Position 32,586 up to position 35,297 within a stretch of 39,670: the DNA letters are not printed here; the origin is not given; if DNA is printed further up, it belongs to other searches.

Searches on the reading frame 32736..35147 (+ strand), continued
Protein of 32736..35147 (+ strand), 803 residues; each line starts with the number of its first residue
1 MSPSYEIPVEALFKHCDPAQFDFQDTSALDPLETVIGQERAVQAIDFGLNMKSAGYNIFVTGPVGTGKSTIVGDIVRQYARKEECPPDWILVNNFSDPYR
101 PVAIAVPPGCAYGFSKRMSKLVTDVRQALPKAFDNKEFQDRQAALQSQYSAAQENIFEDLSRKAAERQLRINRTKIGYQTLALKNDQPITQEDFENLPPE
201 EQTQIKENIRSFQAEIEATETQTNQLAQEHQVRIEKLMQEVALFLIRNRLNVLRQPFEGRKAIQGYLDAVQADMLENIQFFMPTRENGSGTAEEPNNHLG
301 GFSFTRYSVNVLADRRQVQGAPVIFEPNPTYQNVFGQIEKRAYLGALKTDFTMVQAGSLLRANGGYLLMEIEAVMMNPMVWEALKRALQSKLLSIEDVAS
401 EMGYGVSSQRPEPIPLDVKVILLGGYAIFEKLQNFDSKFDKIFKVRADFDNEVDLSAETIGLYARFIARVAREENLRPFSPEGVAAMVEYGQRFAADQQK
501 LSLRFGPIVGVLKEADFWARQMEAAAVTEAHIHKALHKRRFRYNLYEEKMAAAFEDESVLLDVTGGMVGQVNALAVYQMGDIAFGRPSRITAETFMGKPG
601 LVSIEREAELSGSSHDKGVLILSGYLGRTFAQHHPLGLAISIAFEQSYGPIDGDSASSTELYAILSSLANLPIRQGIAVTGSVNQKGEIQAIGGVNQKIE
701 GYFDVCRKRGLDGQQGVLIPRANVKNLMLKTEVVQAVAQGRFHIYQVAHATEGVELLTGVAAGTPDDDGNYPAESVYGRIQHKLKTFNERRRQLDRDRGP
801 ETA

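Call 64: search_dna_similar(query=window:32736-35147:+, collection=plasmids, mode=protein, max_evalue=1e-20, max_rows=15)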
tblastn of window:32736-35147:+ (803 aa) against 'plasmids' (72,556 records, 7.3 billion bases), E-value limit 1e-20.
Records with a match: 47; places in all: 47; records where one place covers at least 80% of the query: 28.
Best place of each record, by identity: <60% 47.
By first word of the organism name: Leisingera 11; Escherichia 9; Vibrio 8; Klebsiella 4; Acinetobacter 3; Photobacterium 2; Proteus 2; Leptospira 2; Thermomicrobium 1; Sulfitobacter 1; and 4 more.
By predicted mobility (MOB-suite, as given by PLSDB): non-mobilizable 42; mobilizable 4; conjugative 1.
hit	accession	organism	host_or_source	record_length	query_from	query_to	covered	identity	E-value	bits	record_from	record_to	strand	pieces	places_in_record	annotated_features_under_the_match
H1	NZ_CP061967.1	Klebsiella pneumoniae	Homo sapiens,whole organism,bile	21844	7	789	98%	43.1%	0e+0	684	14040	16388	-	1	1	record has no annotation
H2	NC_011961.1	Thermomicrobium roseum DSM 5159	-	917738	7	792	98%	41.6%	0e+0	632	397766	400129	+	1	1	ATP-binding protein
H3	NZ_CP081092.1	Leisingera caerulea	-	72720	19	799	97%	38.8%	4e-171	555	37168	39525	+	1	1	ATP-binding protein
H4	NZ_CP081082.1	Leisingera caerulea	-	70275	19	799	97%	38.8%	8e-171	554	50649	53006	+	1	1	ATP-binding protein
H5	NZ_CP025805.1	Sulfitobacter sp. SK012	Marine Sediment,North Sea (sediment)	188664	7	792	98%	38.6%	0e+0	587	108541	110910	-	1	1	ATP-binding protein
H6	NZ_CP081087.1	Leisingera caerulea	-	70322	19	799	97%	38.6%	2e-169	550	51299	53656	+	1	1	ATP-binding protein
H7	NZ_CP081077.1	Leisingera caerulea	-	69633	19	799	97%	38.6%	3e-169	549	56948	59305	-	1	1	ATP-binding protein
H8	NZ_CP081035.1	Leisingera aquaemixtae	-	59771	19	799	97%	38.4%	2e-167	544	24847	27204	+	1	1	ATP-binding protein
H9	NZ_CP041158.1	Leisingera aquaemixtae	cell culture,Biocathode MCL, marine ...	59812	19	799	97%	38.4%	3e-167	544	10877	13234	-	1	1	ATP-binding protein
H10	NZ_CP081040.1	Leisingera sp. M527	-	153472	21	797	97%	38.6%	9e-163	531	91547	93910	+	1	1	ATP-binding protein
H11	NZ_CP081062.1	Leisingera aquaemixtae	-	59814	19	799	97%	38.3%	3e-166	540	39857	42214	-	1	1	ATP-binding protein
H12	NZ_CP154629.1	Acetoanaerobium noterae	cell culture,Sludge of a digestion ...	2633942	21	761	92%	40.3%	1e-180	582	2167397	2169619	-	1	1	none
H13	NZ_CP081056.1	Leisingera aquaemixtae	-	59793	19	799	97%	38.2%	3e-165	538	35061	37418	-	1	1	ATP-binding protein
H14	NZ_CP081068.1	Leisingera caerulea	-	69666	19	799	97%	38.0%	1e-165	539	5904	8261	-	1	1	ATP-binding protein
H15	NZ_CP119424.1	Photobacterium sp. DA100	-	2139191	22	801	97%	37.9%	1e-169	551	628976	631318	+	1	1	none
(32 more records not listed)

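Call 65: get_annotated_region(hit=H3, flank=5000)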
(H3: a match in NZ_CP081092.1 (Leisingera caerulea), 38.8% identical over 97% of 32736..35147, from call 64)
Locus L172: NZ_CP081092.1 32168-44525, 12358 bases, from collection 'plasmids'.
description: Leisingera caerulea strain S216 plasmid unnamed2, complete sequence
organism: Leisingera caerulea (NCBI taxid 506591)
taxonomy: Bacteria; Pseudomonadota; Alphaproteobacteria; Rhodobacterales; Roseobacteraceae; Leisingera; Leisingera caerulea
host: -; source: -; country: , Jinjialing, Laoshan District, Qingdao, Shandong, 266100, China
typing (MOB-suite, as given by PLSDB): non-mobilizable; replicon rep_cluster_508
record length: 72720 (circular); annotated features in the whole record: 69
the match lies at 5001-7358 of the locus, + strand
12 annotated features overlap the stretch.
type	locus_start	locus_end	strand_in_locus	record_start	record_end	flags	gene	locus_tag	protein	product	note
CDS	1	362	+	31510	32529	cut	repB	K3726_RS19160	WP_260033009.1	plasmid partitioning protein RepB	-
CDS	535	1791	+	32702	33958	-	repC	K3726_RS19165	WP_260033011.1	plasmid replication protein RepC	-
CDS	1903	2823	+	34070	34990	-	-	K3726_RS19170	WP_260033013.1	DnaJ C-terminal domain-containing protein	-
CDS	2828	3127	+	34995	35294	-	-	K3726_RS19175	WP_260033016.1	chaperone modulator CbpM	-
CDS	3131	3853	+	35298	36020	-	-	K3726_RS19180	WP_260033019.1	DUF5765 domain-containing protein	-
CDS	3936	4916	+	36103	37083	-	-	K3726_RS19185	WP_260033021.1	zinc-dependent alcohol dehydrogenase family protein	-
CDS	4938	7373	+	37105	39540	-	-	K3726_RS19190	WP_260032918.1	ATP-binding protein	-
CDS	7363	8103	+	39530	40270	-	-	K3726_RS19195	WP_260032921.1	hypothetical protein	-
CDS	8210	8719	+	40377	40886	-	-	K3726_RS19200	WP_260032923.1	hydrolase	-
CDS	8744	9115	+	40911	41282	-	-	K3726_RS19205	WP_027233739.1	hypothetical protein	-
CDS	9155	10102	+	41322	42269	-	-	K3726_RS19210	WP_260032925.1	hexose kinase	GO:0005975 - carbohydrate metabolic process [Evidence IEA]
CDS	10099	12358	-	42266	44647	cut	ppsA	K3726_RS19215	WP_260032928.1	phosphoenolpyruvate synthase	GO:0016310 - phosphorylation [Evidence IEA]; GO:0006090 - pyruvate metabolic process [Evidence IEA]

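Call 66: get_annotated_region(hit=H5, flank=5000)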
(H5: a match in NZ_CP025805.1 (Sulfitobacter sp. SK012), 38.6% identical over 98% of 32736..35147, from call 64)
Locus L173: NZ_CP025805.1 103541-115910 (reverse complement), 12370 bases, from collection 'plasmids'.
description: Sulfitobacter sp. SK012 plasmid unnamed1, complete sequence
organism: Sulfitobacter sp. SK012 (NCBI taxid 1389005)
taxonomy: Bacteria; Pseudomonadota; Alphaproteobacteria; Rhodobacterales; Roseobacteraceae; Sulfitobacter; Sulfitobacter sp. SK012
host: -; source: Marine Sediment,North Sea (sediment); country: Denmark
typing (MOB-suite, as given by PLSDB): non-mobilizable
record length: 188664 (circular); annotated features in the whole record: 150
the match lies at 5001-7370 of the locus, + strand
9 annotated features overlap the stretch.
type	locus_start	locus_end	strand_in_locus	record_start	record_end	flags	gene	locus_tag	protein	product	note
CDS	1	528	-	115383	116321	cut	-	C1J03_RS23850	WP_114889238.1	acetamidase/formamidase family protein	-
CDS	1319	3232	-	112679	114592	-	ftsH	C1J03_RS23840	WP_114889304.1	ATP-dependent zinc metalloprotease FtsH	GO:0051301 - cell division [Evidence IEA]; GO:0006508 - proteolysis [Evidence IEA]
CDS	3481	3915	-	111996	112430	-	-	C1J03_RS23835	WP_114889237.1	thioredoxin domain-containing protein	-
CDS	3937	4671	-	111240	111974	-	-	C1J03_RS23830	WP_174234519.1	DUF5765 domain-containing protein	-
CDS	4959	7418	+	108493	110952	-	-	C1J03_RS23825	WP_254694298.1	ATP-binding protein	-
CDS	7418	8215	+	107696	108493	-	-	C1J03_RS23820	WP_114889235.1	hypothetical protein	-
CDS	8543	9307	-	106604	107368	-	istB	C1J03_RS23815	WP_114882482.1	IS21-like element helper ATPase IstB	-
CDS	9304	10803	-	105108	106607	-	istA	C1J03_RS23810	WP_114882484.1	IS21 family transposase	-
CDS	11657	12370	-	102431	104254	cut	-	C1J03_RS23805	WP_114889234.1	Eco57I restriction-modification methylase domain-containing protein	GO:0006304 - DNA modification [Evidence IEA]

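Call 67: get_annotated_region(hit=H2, flank=5000)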
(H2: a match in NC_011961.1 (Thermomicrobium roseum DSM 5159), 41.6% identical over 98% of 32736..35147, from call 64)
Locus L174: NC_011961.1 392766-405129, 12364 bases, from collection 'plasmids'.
description: Thermomicrobium roseum DSM 5159 plasmid unnamed, complete sequence
organism: Thermomicrobium roseum DSM 5159 (NCBI taxid 309801)
taxonomy: Bacteria; Thermomicrobiota; Thermomicrobia; Thermomicrobiales; Thermomicrobiaceae; Thermomicrobium; Thermomicrobium roseum; Thermomicrobium roseum DSM 5159
host: -; source: -; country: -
typing (MOB-suite, as given by PLSDB): non-mobilizable
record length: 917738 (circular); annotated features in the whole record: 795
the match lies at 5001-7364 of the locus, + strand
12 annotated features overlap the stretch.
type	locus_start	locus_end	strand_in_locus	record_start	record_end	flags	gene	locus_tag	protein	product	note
CDS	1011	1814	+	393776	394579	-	-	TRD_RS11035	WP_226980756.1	Mut7-C RNAse domain-containing protein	-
CDS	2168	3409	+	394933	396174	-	-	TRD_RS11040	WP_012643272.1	amidohydrolase/deacetylase family metallohydrolase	-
CDS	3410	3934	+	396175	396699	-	-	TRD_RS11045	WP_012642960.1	deoxyuridine 5'-triphosphate nucleotidohydrolase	-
CDS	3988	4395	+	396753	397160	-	-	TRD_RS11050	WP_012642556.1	hypothetical protein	-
CDS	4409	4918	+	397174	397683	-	-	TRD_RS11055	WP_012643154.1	YIP1 family protein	-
CDS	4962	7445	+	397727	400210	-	-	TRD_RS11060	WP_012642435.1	ATP-binding protein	-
CDS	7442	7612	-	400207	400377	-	-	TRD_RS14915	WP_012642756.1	hypothetical protein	-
CDS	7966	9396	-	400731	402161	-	-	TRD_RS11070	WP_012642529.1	aspartate kinase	-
CDS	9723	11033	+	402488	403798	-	-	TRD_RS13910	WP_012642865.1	RNA polymerase sigma factor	GO:0006352 - DNA-templated transcription initiation [Evidence IEA]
CDS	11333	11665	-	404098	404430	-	-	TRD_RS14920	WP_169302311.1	hypothetical protein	-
CDS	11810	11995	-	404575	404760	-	-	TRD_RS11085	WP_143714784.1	hypothetical protein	-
CDS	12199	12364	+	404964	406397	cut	-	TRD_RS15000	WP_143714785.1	autotransporter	-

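Call 84: find_encoding_contigs(protein=P0175, flank=8000, max_places=1)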
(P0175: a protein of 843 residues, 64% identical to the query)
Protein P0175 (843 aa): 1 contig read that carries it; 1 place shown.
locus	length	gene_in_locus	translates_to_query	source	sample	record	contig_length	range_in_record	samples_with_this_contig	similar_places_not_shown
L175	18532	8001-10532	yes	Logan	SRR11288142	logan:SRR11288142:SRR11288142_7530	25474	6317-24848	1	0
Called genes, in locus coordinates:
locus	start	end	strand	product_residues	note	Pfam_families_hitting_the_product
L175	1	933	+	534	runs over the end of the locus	PF07228:SpoIIE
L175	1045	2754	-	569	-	PF03109:ABC1, PF27536:UbiB_helical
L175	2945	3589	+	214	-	PF02589:LUD_dom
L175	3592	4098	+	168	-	-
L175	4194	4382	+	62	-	PF12728:HTH_17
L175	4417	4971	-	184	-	PF00565:SNase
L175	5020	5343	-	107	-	PF01022:HTH_5, PF12802:MarR_2 (faint), PF12840:HTH_20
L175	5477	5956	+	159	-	PF02915:Rubrerythrin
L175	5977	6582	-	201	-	PF23914:TPR_CcmH_CycH, PF13432:TPR_16 (weak), PF00515:TPR_1, PF07719:TPR_2 (weak), PF13181:TPR_8 (weak), PF13424:TPR_12, PF13371:TPR_9 (weak), PF13414:TPR_11 (weak), +6 more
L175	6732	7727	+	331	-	PF08100:Dimerisation, PF00891:Methyltransf_2, PF13489:Methyltransf_23 (weak), PF08242:Methyltransf_12 (weak), PF13649:Methyltransf_25 (weak)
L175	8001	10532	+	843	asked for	PF20437:LonC_helical, PF13654:AAA_32, PF20436:LonB_AAA-LID, PF05362:Lon_C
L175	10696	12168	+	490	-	PF00350:Dynamin_N, PF01926:MMR_HSR1 (weak)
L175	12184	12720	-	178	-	PF00293:NUDIX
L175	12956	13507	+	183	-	PF03843:Slp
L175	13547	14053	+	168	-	PF02915:Rubrerythrin (weak)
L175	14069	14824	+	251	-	PF12694:cpYpsA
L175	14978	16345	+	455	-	PF13375:RnfC_N, PF01512:Complex1_51K, PF10531:SLBB, PF12838:Fer4_7, PF13183:Fer4_8 (weak), PF13187:Fer4_9 (weak), PF13237:Fer4_10, PF13534:Fer4_17 (weak), +5 more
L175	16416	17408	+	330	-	PF03116:NQR2_RnfD_RnfE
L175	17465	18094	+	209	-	PF04205:FMN_bind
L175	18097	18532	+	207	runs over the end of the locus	PF02508:Rnf-Nqr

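Call 85: find_encoding_contigs(protein=P0173, flank=8000, max_places=1)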
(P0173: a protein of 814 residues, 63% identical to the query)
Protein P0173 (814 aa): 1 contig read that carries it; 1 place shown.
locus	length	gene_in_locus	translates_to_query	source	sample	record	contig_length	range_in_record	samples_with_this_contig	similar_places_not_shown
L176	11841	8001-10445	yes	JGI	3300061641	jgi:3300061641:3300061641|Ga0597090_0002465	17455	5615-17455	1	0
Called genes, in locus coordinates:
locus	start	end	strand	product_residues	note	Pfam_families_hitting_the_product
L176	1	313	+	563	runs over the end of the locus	PF07228:SpoIIE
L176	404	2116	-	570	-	PF03109:ABC1, PF01636:APH (faint), PF27536:UbiB_helical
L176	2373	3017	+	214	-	PF02589:LUD_dom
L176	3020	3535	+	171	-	-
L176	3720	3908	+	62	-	PF12728:HTH_17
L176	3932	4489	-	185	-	PF00565:SNase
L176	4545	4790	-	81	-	PF12840:HTH_20, PF01022:HTH_5, PF13412:HTH_24 (weak)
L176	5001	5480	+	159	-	PF02915:Rubrerythrin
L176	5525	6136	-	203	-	PF23914:TPR_CcmH_CycH, PF00515:TPR_1, PF07719:TPR_2, PF13181:TPR_8, PF13424:TPR_12, PF13432:TPR_16, PF13371:TPR_9, PF13414:TPR_11, +8 more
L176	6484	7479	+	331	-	PF08100:Dimerisation, PF00891:Methyltransf_2, PF13489:Methyltransf_23, PF08242:Methyltransf_12, PF13649:Methyltransf_25 (weak)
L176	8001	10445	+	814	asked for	PF20437:LonC_helical, PF13654:AAA_32, PF20436:LonB_AAA-LID, PF05362:Lon_C (weak)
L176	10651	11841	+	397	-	?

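Call 86: find_encoding_contigs(protein=P0197, flank=8000, max_places=1)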
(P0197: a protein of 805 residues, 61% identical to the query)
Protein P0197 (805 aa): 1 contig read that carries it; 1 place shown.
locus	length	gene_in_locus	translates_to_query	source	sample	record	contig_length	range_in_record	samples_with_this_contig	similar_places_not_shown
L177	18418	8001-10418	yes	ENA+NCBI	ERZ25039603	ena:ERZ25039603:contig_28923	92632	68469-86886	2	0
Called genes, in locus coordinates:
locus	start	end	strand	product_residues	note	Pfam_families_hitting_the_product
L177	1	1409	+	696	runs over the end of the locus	PF00009:GTP_EFTU, PF16658:RF3_C (faint), PF03144:GTP_EFTU_D2, PF22042:EF-G_D2, PF14492:EFG_III, PF03764:EFG_IV, PF00679:EFG_C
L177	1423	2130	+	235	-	PF13481:AAA_25 (weak)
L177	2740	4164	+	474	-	-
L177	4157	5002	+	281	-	PF00702:Hydrolase, PF13242:Hydrolase_like (faint)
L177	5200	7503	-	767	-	PF20250:FapA_N, PF03961:FapA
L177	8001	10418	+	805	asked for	PF20437:LonC_helical, PF13654:AAA_32, PF20436:LonB_AAA-LID, PF05362:Lon_C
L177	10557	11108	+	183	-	PF00908:dTDP_sugar_isom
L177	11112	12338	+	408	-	PF01136:Peptidase_U32, PF16325:Peptidase_U32_C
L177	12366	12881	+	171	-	PF02572:CobA_CobO_BtuR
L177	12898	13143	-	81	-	PF26551:DUF8180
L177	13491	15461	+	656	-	PF00912:Transgly, PF00905:Transpeptidase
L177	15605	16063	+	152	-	PF00583:Acetyltransf_1, PF13508:Acetyltransf_7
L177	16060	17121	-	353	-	-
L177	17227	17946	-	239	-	PF09335:VTT_dom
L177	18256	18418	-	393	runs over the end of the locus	PF00162:PGK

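Call 87: find_encoding_contigs(protein=P0178, flank=8000, max_places=1)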
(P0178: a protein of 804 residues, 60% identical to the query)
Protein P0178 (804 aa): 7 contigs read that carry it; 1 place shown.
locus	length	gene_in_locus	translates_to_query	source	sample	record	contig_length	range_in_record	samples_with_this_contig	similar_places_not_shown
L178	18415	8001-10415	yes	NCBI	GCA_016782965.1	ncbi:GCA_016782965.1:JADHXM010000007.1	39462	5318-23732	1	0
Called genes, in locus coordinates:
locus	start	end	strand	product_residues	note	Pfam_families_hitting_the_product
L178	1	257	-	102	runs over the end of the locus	PF13744:HTH_37, PF13560:HTH_31 (weak), PF01381:HTH_3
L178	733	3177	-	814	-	PF22548:AEP-TOTE, PF00270:DEAD, PF04851:ResIII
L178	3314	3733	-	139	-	PF01850:PIN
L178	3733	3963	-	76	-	-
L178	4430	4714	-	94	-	-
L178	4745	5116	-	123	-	-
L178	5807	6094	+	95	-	PF00166:Cpn10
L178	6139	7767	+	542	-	PF00118:Cpn60_TCP1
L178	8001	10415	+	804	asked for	PF20437:LonC_helical, PF13654:AAA_32, PF20436:LonB_AAA-LID, PF05362:Lon_C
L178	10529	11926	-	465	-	PF03783:CsgG, PF17680:FlgO, PF16538:FlgT_C (weak)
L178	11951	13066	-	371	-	-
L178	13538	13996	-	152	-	PF22817:ApeP-like, PF07977:FabA, PF22818:ApeI-like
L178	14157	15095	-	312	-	PF00698:Acyl_transf_1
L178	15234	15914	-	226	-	PF03548:LolA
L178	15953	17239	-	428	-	PF02310:B12-binding, PF19864:Radical_SAM_N2 (weak), PF04055:Radical_SAM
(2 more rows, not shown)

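Call 89: search_protein_families(library=pfam, proteins=[L010:2758-4194:+, L172:7363-8103:+], max_evalue=0.001)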
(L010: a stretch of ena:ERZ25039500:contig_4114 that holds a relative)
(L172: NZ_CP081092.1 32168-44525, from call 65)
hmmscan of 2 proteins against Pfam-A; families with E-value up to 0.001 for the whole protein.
L010:2758-4194:+ (478 aa): 0 families

L172:7363-8103:+ (246 aa): 0 families
